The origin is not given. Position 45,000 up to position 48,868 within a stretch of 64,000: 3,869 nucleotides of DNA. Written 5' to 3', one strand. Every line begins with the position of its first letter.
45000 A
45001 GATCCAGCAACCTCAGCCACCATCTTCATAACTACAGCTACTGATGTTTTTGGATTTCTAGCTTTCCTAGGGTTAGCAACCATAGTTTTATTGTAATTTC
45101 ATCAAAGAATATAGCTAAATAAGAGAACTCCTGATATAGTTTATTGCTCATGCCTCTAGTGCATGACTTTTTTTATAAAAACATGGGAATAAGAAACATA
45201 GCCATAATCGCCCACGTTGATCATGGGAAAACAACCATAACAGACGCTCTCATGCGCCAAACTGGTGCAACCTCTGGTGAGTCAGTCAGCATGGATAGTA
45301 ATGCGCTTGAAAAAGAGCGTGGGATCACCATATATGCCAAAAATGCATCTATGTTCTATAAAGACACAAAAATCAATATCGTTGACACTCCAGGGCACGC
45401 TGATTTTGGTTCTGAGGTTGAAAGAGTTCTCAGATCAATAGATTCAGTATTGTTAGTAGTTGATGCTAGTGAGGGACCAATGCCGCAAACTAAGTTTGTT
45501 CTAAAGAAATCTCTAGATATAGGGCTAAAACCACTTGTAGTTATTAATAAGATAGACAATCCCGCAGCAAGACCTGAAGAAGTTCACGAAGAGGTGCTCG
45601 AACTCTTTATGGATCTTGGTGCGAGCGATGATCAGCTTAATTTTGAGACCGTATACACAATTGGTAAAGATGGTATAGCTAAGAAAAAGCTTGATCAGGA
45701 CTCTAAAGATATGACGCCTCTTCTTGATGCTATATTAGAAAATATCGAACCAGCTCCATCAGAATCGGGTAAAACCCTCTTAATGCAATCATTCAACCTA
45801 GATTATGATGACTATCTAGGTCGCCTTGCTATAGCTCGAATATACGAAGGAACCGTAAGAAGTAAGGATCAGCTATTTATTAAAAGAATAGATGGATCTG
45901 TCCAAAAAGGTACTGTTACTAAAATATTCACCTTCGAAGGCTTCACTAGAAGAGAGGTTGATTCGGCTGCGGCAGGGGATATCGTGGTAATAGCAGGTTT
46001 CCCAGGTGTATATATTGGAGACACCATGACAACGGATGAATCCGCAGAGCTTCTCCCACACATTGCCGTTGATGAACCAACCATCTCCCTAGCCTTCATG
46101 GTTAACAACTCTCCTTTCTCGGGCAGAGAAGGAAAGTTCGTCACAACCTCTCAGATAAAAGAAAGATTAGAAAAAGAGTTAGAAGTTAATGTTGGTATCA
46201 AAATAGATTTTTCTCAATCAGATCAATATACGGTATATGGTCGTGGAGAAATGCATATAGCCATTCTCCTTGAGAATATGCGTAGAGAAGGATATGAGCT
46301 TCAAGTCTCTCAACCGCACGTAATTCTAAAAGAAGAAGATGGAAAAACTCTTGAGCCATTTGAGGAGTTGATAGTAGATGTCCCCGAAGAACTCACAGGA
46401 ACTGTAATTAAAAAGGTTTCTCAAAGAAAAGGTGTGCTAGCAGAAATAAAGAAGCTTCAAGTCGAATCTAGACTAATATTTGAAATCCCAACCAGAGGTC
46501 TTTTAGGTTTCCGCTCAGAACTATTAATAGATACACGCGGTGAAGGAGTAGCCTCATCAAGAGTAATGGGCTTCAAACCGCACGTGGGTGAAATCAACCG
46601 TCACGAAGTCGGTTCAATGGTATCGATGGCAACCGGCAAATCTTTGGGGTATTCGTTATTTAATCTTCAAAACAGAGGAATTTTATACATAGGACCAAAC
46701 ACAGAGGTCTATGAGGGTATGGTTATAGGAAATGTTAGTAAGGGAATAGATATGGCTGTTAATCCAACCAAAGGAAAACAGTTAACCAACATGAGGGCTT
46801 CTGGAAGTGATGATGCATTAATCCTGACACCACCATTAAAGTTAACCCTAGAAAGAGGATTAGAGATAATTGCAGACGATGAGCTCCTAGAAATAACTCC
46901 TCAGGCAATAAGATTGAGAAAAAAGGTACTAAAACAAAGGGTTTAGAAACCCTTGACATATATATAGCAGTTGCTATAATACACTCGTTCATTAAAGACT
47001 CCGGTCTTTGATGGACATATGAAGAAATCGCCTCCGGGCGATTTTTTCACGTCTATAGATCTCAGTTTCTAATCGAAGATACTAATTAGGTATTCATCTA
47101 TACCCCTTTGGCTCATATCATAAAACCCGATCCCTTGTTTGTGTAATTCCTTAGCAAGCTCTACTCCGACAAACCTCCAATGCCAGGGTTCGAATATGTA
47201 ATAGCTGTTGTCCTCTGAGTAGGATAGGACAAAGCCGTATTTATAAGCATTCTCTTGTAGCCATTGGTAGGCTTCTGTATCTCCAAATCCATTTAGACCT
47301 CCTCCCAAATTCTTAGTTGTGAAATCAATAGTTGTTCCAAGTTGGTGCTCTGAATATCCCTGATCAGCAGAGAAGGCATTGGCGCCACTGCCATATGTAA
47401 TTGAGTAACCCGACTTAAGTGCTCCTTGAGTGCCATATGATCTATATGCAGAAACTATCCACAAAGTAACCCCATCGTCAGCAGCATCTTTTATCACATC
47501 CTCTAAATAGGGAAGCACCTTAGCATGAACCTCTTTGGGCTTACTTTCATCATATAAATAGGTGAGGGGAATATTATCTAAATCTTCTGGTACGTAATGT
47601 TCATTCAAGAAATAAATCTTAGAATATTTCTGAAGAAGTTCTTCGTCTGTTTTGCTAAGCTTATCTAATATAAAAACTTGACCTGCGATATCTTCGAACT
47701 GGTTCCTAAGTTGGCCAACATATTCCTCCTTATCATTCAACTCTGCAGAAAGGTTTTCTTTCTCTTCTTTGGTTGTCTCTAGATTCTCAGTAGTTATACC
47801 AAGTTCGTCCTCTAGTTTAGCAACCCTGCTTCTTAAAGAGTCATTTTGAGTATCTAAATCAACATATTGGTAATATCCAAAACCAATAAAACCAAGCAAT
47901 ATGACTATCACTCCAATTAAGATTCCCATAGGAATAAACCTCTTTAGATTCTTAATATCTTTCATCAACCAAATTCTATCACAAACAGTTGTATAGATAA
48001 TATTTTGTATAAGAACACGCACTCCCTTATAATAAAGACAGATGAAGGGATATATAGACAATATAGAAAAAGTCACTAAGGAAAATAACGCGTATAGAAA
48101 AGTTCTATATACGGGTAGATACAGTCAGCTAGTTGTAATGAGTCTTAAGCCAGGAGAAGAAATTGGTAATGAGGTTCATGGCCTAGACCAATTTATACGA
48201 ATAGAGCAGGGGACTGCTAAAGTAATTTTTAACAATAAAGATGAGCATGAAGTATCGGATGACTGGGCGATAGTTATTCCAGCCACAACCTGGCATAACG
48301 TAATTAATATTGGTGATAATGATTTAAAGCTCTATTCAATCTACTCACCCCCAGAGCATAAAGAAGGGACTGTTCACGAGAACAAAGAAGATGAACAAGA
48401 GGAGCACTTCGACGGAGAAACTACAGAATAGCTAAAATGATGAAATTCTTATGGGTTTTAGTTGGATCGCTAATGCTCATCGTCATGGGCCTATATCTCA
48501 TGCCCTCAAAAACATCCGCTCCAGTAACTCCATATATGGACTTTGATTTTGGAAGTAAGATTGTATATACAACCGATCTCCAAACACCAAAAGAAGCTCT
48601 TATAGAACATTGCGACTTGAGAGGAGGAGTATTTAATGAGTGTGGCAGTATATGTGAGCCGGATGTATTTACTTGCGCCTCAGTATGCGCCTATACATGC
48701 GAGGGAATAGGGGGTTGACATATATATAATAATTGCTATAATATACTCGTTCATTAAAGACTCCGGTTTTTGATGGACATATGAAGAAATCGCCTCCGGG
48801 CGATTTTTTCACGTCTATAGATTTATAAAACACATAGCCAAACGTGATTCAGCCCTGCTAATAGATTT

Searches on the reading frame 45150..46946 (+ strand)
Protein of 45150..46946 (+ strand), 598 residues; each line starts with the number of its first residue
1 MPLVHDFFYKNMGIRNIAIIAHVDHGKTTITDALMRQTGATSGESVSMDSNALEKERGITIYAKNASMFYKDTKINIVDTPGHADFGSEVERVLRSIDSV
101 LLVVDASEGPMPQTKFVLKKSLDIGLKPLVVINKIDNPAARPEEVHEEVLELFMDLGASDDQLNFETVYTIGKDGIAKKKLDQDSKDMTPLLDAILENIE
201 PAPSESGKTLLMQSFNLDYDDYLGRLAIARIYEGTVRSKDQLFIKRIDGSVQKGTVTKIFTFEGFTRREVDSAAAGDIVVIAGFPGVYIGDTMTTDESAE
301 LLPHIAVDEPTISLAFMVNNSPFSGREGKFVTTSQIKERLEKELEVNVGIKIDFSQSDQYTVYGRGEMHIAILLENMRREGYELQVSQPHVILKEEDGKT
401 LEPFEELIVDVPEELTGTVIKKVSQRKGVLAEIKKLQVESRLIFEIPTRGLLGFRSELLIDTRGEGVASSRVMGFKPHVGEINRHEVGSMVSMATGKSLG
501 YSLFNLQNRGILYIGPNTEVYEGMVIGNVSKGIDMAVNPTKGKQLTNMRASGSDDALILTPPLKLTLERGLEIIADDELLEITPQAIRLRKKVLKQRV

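Call 16: find_related_loci(query=window:45150-46946:+, collection=genome_contigs, flank=6000)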
Query window:45150-46946:+ (598 aa) in genome_contigs; peptide patterns used: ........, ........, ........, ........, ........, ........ (x = any residue, [..] = any of these).
600 stretches matched a pattern (row limit reached: there are more); 588 encode a relative of the query (tblastn E <= 1e-3); the best 80 are kept; 80 distinct loci.
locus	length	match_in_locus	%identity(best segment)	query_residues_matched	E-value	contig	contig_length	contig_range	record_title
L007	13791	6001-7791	82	1-596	0e+0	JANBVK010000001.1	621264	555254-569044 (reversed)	MAG: Patescibacteria group bacterium isolate AMOR_Bin_147 NODE_1_length_621264_cov_13.613588, whole genome shotgun seque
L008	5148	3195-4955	82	10-596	0e+0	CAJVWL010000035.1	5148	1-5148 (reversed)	TPA_asm: uncultured bacterium isolate DRR093005_bin.6_MetaBAT_v2.12.1_MAG genome assembly, contig: NODE_6244_length_5148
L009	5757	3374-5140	70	7-594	0e+0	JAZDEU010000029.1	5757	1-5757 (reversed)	MAG: bacterium isolate MEGAHIT-group-0.164 k141_15189609, whole genome shotgun sequence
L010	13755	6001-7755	69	11-596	0e+0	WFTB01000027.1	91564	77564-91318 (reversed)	MAG: Patescibacteria group bacterium isolate S139_113 k151_358110, whole genome shotgun sequence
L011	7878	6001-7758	68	11-596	0e+0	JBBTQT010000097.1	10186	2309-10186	MAG: Patescibacteria group bacterium isolate H41-bin209_1 H41_bin209_1_000000000097, whole genome shotgun sequence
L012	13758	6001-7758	68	12-596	0e+0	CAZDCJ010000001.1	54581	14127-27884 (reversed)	MAG TPA_asm: uncultured Candidatus Saccharibacteria bacterium isolate SRP294416_co1_57 genome assembly, contig: NODE_798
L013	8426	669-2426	68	12-596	0e+0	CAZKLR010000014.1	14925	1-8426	MAG TPA_asm: uncultured Candidatus Saccharibacteria bacterium isolate SRP294416_co1_206 genome assembly, contig: NODE_83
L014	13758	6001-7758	68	10-596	0e+0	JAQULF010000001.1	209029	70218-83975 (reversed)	MAG: Patescibacteria group bacterium isolate STD1_124 NODE_114_length_209029_cov_4.337412_Sandtown_D1, whole genome shot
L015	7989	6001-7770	67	7-596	0e+0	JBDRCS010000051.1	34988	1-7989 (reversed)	MAG: Patescibacteria group bacterium isolate MEGAHIT-group-1.195 k141_4859410, whole genome shotgun sequence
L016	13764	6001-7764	68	10-596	0e+0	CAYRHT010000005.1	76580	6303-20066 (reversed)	MAG TPA_asm: uncultured Gammaproteobacteria bacterium isolate binchicken_co28_75 genome assembly, contig: NODE_233_lengt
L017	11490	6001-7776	67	6-596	0e+0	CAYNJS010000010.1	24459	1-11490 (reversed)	MAG TPA_asm: uncultured Gammaproteobacteria bacterium isolate SRP167671_co2_162 genome assembly, contig: NODE_2756_lengt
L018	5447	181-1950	67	6-596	0e+0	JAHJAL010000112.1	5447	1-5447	MAG: Patescibacteria group bacterium isolate Modern_marine.mb.211 Modern_marine.mb.211_k141_1733179, whole genome shotgu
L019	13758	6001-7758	66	10-596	0e+0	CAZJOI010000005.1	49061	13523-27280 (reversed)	MAG TPA_asm: uncultured Bdellovibrionales bacterium isolate SRP192927_co1_264 genome assembly, contig: NODE_983_length_4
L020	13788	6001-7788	67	7-596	0e+0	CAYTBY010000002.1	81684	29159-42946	MAG TPA_asm: uncultured Candidatus Saccharibacteria bacterium isolate SRP178908_co1_2 genome assembly, contig: NODE_138_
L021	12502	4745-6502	67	12-596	0e+0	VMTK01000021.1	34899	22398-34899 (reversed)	MAG: Candidatus Falkowbacteria bacterium isolate S3_17 k141_12077, whole genome shotgun sequence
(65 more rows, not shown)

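Call 19: find_homologous_proteins(query=window:45150-46946:+, max_evalue=1e-100)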
Query window:45150-46946:+ (598 aa): 8000 proteins with E <= 1e-100 among 8000 candidates; the best 120 are listed.
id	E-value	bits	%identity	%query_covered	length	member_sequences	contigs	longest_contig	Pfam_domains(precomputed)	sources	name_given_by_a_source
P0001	0.0e+0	1305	100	100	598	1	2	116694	PF21018.3,PF01926.30,PF00679.31,PF00009.34,PF03144.32,PF22042.3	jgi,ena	-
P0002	0.0e+0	1275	100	98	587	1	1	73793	PF21018.3,PF01926.30,PF00679.31,PF00009.34,PF03144.32,PF22042.3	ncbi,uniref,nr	ncbi:MAG: translational GTPase TypA [Candidatus Colwellbacteria bacterium CG10_big_fil_rev_8_21_14_0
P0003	0.0e+0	1165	89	98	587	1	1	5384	PF21018.3,PF01926.30,PF00679.31,PF00009.34,PF03144.32,PF22042.3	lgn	-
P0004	0.0e+0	1086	83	98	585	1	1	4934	PF21018.3,PF01926.30,PF00679.31,PF00009.34,PF03144.32,PF22042.3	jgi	-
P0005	0.0e+0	1081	83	98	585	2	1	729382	PF21018.3,PF01926.30,PF00679.31,PF00009.34,PF03144.32,PF22042.3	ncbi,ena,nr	ncbi:MAG: translational GTPase TypA [Patescibacteria group bacterium]|nr:translational GTPase TypA [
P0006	0.0e+0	1078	83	98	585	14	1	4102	PF21018.3,PF01926.30,PF00679.31,PF00009.34,PF03144.32,PF22042.3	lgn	-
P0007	0.0e+0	1077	83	98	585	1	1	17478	PF21018.3,PF01926.30,PF00679.31,PF00009.34,PF03144.32,PF22042.3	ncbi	-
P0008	0.0e+0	1076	81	98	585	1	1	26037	PF21018.3,PF01926.30,PF00679.31,PF00009.34,PF03144.32,PF22042.3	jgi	jgi:GTP-binding protein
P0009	0.0e+0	1076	82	98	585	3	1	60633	PF21018.3,PF01926.30,PF00679.31,PF00009.34,PF03144.32,PF22042.3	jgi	-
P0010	0.0e+0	1075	82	98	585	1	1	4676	PF21018.3,PF01926.30,PF00679.31,PF00009.34,PF03144.32,PF22042.3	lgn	-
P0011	0.0e+0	1075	83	98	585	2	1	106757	PF21018.3,PF01926.30,PF00679.31,PF00009.34,PF03144.32,PF22042.3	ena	-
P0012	0.0e+0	1073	82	98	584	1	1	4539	PF21018.3,PF01926.30,PF00679.31,PF00009.34,PF03144.32,PF22042.3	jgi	-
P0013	0.0e+0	1073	83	98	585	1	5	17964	PF21018.3,PF01926.30,PF00679.31,PF00009.34,PF03144.32,PF22042.3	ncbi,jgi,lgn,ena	-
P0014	0.0e+0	1071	81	98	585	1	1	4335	PF21018.3,PF01926.30,PF00679.31,PF00009.34,PF03144.32,PF22042.3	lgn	-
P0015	0.0e+0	1069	82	98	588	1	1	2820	PF21018.3,PF01926.30,PF00679.31,PF00009.34,PF03144.32,PF22042.3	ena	-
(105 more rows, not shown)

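Call 20: find_encoding_contigs(protein=P0003, flank=10000, max_places=4)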
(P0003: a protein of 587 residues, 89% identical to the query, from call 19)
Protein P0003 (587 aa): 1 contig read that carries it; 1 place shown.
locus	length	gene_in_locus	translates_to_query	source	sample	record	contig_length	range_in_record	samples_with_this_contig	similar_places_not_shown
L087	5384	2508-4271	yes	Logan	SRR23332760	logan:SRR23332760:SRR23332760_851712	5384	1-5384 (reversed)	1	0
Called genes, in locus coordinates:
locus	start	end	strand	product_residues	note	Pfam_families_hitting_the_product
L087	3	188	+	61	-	?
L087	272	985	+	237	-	PF00561:Abhydrolase_1, PF12146:Hydrolase_4, PF12697:Abhydrolase_6 (weak)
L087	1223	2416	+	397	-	PF04851:ResIII, PF00270:DEAD, PF13245:AAA_19 (faint), PF00271:Helicase_C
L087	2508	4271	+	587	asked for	PF00009:GTP_EFTU, PF01926:MMR_HSR1 (weak), PF22042:EF-G_D2, PF03144:GTP_EFTU_D2, PF00679:EFG_C, PF21018:BipA_C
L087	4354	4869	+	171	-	PF13529:Peptidase_C39_2, PF03412:Peptidase_C39 (faint)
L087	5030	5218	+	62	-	-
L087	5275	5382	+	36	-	?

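Call 21: find_encoding_contigs(protein=P0005, flank=10000, max_places=3)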
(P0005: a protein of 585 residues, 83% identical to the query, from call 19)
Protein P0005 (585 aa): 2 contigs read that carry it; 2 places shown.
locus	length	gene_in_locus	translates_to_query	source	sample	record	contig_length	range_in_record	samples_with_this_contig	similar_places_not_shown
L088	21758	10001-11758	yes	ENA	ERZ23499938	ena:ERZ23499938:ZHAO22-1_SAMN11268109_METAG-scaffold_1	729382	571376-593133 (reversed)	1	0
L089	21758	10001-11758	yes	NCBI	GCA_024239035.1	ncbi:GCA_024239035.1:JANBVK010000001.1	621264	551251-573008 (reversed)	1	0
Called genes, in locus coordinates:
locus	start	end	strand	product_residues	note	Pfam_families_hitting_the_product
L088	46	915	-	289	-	PF00481:PP2C, PF13672:PP2C_2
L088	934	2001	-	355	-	PF00438:S-AdoMet_synt_N, PF02772:S-AdoMet_synt_M, PF02773:S-AdoMet_synt_C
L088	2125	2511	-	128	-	-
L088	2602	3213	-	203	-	PF09335:VTT_dom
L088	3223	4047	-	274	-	PF03477:ATP-cone (weak), PF04471:Mrr_cat (faint)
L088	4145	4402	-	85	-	PF04070:DUF378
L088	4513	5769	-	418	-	PF12704:MacB_PCD, PF02687:FtsX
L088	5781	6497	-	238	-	PF00005:ABC_tran, PF02463:SMC_N (weak), PF20720:nSTAND3 (faint), PF13304:AAA_21 (faint)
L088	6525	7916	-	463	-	PF25917:BSH_RND (faint), PF25973:BSH_CzcB (weak), PF25954:Beta-barrel_RND_2 (faint), PF25967:RND-MFP_C (weak), PF25989:YknX_C (weak)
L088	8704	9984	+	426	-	PF00270:DEAD, PF04851:ResIII (weak), PF00271:Helicase_C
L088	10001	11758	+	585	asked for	PF00009:GTP_EFTU, PF01926:MMR_HSR1 (weak), PF22042:EF-G_D2, PF03144:GTP_EFTU_D2, PF00679:EFG_C, PF21018:BipA_C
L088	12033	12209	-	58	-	-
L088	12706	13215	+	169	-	PF01966:HD, PF12917:YfbR-like (weak), PF13023:HD_3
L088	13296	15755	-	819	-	PF00317:Ribonuc_red_lgN, PF02867:Ribonuc_red_lgC, PF12637:TSCPD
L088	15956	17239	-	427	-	PF00932:LTD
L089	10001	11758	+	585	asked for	PF00009:GTP_EFTU, PF01926:MMR_HSR1 (weak), PF22042:EF-G_D2, PF03144:GTP_EFTU_D2, PF00679:EFG_C, PF21018:BipA_C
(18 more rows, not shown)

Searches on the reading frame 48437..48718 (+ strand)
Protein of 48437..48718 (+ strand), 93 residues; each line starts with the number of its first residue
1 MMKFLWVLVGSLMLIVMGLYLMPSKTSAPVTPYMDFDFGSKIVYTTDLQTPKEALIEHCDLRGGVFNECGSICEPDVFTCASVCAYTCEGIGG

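Call 14: find_encoding_contigs(protein=window:48437-48718:+, flank=10000, max_places=10)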
Protein window:48437-48718:+ (93 aa): 1 contig read that carries it; 1 place shown.
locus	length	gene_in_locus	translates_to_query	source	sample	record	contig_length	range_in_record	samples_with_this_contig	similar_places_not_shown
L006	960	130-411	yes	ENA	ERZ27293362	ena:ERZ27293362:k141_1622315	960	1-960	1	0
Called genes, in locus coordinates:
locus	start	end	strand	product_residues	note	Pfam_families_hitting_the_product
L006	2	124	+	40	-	?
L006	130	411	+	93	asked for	-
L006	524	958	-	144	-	?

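Call 54: search_protein_families(library=pfam, proteins=[window:48437-48718:+], max_evalue=1)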
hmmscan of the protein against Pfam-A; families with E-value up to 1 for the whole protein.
window:48437-48718:+ (93 aa): 0 families

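Call 55: search_protein_families(library=ncbifam, proteins=[window:48437-48718:+], max_evalue=1)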
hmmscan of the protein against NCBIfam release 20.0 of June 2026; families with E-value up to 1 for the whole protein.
window:48437-48718:+ (93 aa): 2 families
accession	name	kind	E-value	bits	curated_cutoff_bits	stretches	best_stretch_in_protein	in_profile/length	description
NF006354.0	PRK08578.1-2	equivalog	0.12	11.7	353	1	9-47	23-59/296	preprotein translocase subunit SecF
NF006355.0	PRK08578.1-3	equivalog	0.12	11.6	421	1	7-49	26-64/290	preprotein translocase subunit SecF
